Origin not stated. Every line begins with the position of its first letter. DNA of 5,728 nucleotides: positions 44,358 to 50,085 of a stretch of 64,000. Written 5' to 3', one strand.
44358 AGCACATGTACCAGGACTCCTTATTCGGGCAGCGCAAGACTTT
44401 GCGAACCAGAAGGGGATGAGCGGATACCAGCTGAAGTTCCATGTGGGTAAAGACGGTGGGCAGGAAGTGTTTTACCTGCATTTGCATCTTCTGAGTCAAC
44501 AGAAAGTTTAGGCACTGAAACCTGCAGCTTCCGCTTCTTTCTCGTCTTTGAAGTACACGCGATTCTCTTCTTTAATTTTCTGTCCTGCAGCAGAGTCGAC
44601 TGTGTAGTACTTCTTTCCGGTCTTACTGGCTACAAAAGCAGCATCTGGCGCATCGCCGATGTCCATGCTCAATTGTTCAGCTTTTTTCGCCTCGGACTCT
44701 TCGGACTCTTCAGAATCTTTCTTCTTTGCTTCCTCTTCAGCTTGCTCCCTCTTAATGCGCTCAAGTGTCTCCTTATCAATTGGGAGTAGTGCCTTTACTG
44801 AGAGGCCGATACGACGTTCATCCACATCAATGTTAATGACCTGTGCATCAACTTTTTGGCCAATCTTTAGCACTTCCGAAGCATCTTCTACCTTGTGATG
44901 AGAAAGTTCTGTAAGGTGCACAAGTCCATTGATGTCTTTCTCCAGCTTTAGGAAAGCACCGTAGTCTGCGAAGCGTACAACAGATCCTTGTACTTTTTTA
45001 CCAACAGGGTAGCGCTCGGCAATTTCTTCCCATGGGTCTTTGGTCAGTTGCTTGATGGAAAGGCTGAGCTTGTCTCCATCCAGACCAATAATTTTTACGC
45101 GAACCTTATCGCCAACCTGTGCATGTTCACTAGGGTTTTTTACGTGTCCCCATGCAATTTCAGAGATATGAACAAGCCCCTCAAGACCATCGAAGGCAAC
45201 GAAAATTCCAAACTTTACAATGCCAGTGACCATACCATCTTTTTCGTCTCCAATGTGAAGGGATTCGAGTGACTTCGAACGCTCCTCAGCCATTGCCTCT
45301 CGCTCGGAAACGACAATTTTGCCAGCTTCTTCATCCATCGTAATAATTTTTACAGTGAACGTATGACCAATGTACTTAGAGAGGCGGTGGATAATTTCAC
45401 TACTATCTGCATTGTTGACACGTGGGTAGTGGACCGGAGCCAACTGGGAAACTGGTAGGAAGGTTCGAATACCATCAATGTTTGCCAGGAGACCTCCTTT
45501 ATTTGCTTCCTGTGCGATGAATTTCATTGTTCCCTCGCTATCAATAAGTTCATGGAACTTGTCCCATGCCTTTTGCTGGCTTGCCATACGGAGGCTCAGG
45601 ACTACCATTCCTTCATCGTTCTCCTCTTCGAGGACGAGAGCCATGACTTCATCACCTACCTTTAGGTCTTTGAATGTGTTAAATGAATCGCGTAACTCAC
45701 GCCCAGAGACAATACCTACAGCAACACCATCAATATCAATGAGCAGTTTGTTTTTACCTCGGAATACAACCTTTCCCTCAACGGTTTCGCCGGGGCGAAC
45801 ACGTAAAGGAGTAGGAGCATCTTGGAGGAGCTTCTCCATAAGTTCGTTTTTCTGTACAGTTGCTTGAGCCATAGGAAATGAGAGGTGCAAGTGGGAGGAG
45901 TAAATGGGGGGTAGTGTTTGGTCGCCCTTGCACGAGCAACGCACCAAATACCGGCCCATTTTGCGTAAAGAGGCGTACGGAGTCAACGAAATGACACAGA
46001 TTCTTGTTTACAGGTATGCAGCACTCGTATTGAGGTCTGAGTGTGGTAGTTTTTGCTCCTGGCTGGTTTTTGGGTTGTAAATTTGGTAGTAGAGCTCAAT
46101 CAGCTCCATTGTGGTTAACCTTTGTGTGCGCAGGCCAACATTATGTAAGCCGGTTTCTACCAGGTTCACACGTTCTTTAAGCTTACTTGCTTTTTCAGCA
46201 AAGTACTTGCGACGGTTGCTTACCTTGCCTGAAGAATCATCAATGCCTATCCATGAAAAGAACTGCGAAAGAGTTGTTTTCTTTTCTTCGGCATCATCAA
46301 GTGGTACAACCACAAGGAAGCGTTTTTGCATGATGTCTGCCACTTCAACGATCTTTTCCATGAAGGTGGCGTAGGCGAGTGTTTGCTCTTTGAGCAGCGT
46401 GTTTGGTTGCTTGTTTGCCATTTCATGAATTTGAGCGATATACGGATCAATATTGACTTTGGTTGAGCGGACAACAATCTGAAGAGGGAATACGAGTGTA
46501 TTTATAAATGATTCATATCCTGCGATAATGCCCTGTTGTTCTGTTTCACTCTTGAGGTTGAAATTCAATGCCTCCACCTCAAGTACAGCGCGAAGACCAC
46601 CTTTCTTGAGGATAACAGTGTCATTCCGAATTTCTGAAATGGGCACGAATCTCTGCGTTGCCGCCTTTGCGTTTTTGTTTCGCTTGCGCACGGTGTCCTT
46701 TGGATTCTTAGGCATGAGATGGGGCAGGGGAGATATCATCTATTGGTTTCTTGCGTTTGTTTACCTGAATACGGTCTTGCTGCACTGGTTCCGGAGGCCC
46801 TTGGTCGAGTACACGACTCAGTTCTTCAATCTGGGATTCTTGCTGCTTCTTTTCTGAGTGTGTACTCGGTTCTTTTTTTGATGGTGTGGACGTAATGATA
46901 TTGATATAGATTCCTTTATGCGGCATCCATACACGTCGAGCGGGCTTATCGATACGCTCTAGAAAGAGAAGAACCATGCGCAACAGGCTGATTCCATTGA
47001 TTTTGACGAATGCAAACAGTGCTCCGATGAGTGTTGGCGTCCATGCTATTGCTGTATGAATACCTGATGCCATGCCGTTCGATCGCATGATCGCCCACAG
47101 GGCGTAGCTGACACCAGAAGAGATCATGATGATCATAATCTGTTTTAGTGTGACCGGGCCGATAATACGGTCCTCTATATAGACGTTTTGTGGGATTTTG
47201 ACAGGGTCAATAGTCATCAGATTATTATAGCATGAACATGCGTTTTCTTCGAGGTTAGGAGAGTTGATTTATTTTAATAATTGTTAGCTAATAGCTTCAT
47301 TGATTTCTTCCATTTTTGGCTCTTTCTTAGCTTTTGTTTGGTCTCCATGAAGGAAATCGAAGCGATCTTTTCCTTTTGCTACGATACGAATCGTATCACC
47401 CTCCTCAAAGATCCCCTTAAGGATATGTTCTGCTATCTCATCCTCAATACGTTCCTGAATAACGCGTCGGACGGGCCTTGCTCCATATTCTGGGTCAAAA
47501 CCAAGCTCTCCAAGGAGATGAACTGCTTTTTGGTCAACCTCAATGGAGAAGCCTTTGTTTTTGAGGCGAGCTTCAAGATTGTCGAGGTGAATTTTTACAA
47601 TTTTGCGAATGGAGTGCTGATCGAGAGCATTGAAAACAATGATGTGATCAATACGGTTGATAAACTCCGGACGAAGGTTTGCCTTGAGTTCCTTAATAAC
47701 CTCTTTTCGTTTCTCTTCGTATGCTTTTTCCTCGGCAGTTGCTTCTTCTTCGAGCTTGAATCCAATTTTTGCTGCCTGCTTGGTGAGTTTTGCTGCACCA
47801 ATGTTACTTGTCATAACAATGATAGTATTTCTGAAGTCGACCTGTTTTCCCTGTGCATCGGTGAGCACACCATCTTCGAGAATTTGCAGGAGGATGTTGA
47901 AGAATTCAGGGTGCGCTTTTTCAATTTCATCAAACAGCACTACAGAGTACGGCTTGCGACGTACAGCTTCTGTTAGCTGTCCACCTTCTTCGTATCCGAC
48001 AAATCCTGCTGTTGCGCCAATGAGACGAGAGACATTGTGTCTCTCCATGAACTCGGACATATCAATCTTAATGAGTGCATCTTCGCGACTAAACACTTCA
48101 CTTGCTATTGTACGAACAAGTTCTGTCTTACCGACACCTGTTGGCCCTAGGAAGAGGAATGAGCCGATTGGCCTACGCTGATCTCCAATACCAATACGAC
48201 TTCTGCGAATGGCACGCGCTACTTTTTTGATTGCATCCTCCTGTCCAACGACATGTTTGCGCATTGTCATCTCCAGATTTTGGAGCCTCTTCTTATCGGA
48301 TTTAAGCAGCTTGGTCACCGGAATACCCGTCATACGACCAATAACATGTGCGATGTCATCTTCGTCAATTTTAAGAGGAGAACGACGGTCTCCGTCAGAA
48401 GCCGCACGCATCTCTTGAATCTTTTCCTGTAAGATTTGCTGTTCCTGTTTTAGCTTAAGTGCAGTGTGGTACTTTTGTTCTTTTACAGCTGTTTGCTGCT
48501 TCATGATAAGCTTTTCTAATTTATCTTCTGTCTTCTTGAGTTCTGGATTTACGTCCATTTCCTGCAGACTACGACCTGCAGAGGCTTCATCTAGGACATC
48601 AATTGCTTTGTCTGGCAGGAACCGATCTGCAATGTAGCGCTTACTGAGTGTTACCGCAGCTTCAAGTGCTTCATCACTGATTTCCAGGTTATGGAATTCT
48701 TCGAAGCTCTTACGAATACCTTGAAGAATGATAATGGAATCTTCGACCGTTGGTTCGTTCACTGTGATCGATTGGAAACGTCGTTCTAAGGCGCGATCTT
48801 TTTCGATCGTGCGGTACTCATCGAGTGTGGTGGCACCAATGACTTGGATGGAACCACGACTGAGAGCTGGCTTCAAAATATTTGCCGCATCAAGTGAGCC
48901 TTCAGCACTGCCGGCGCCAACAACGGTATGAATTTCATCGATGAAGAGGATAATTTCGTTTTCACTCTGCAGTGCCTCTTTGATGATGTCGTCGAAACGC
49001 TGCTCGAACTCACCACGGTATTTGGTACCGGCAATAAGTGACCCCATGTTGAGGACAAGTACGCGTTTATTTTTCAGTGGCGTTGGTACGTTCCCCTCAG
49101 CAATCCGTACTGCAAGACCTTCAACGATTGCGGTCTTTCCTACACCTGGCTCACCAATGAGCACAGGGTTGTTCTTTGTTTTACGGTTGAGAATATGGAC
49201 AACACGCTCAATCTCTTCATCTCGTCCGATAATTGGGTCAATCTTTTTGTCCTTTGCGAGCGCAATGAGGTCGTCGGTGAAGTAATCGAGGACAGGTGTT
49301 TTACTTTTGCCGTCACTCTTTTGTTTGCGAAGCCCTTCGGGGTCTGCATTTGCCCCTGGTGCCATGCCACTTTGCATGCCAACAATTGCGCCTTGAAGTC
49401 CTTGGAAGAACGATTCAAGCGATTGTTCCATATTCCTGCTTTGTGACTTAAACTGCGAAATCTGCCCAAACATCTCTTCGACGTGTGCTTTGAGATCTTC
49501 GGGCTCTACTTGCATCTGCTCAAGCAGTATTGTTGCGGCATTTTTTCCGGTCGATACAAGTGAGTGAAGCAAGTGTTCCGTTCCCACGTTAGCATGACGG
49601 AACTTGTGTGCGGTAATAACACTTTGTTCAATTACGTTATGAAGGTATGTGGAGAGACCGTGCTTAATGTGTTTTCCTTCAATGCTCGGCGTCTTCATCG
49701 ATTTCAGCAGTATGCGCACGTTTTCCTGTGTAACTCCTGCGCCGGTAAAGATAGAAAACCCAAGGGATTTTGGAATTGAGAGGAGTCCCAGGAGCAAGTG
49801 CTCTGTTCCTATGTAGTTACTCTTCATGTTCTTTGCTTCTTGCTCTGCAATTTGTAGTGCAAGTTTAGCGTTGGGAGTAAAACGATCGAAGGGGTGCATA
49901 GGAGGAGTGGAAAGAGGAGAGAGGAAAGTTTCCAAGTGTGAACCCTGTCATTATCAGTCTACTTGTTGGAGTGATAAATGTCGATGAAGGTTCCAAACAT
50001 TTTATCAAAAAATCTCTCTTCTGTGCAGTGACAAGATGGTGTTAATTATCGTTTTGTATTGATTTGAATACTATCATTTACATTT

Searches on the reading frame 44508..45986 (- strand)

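Call 26: search_protein_families(library=pfam, proteins=[window:44508-45986:-], max_evalue=0.0001)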
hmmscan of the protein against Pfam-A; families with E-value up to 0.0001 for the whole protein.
window:44508-45986:- (492 aa): 4 families
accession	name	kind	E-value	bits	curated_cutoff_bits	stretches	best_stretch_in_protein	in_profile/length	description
PF00575.29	S1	-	4.1e-45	152.5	22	3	245-312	4-74/74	S1 RNA binding domain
PF23459.1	S1_RRP5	-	1.1e-13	51.9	27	1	329-396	4-71/72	RRP5 S1 domain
PF21710.3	Spt6_S1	-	5.6e-06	27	27.5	0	335-397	23-86/91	Spt6, S1/OB domain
PF24685.1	OB_RRP5_4th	-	7.2e-06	26.4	31.5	0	270-302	39-71/92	RRP5 OB-fold domain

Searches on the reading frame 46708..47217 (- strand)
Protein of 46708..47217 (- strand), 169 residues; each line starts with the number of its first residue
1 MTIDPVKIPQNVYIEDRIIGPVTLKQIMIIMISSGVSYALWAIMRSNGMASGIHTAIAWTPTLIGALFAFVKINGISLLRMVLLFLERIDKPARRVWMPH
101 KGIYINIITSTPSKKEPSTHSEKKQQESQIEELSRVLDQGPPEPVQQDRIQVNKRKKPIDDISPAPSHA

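Call 26: search_protein_families(library=pfam, proteins=[window:46708-47217:-], max_evalue=0.0001)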
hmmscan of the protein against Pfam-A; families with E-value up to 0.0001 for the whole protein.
window:46708-47217:- (169 aa): 1 family
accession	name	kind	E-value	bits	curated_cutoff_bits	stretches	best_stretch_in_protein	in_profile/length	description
PF12666.12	PrgI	-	4.3e-07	30.8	27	1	7-96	1-90/91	PrgI family protein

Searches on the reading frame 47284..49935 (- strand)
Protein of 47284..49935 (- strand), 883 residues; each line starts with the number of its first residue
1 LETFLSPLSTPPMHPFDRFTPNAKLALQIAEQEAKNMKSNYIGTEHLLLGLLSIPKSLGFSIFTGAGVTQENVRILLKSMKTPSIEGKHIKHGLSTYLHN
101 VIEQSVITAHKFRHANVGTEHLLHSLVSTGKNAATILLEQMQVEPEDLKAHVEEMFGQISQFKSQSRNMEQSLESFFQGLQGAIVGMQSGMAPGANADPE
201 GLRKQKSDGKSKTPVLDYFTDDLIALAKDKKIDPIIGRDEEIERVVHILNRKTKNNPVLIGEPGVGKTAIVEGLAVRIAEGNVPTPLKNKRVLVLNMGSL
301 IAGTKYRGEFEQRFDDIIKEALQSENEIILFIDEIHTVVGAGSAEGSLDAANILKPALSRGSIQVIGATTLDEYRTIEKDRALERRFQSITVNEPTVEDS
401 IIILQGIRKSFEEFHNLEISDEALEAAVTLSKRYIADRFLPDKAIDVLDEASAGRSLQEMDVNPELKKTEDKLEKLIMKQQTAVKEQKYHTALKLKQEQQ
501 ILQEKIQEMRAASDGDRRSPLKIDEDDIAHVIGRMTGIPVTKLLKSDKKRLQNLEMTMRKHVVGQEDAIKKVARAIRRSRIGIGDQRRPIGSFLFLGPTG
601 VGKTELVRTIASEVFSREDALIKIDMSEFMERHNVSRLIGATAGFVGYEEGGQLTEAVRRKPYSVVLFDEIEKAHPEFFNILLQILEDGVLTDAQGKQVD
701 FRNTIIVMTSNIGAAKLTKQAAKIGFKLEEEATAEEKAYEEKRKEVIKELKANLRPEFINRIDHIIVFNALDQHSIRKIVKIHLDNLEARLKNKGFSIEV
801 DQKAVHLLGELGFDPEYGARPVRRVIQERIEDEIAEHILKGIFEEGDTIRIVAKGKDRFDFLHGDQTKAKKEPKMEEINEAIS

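Call 82: search_protein_families(library=pfam, proteins=[window:47284-49935:-], max_evalue=0.0001)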
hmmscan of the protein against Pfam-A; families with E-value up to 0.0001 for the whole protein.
window:47284-49935:- (883 aa): 16 families
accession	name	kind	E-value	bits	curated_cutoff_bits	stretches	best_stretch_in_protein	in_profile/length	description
PF07724.20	AAA_2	-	6.3e-65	218.7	27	1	588-764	1-165/166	AAA domain (Cdc48 subfamily)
PF17871.7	AAA_lid_9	-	3.1e-30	104.6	22.8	1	396-498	1-103/104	AAA lid domain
PF10431.15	ClpB_D2-small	-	2.2e-25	88.9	21.9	1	771-851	1-81/81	C-terminal, D2-small domain, of ClpB protein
PF00004.35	AAA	-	5.2e-24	85.6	21.2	2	258-390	2-126/131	ATPase family associated with various cellular activities (AAA)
PF02861.25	Clp_N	-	9.7e-24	83.7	20.7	2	30-78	1-49/53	Clp amino terminal domain, pathogenicity island component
PF07728.20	AAA_5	-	5.5e-18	65.8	22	1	593-714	2-125/139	AAA domain (dynein-related subfamily)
PF13191.12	AAA_16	-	3.1e-13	51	32.6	1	235-282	2-52/167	AAA ATPase domain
PF13401.12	AAA_22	-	3.1e-11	44.1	27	0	592-688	7-110/130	AAA domain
PF00158.32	Sigma54_activat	-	1.1e-08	35.4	20.2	1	592-711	24-142/168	Sigma-54 interaction domain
PF05621.17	TniB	-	1.7e-08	34.6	22.4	1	243-393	24-185/189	Bacterial TniB protein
PF13173.12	AAA_14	-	7.7e-08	32.8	27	0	258-342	6-78/129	AAA domain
PF20720.3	nSTAND3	-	6.1e-07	29.7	27.2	0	243-280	8-43/155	Novel STAND NTPase 3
PF01637.24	ATPase_2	-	5.4e-06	26.8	33.2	0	238-278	4-44/225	ATPase domain predominantly from Archaea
PF05729.18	NACHT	-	6.4e-06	26.5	26.7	0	258-300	4-45/167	NACHT domain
PF12775.13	AAA_7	-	1.1e-05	25.4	25.8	0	592-639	35-82/181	P-loop containing dynein motor region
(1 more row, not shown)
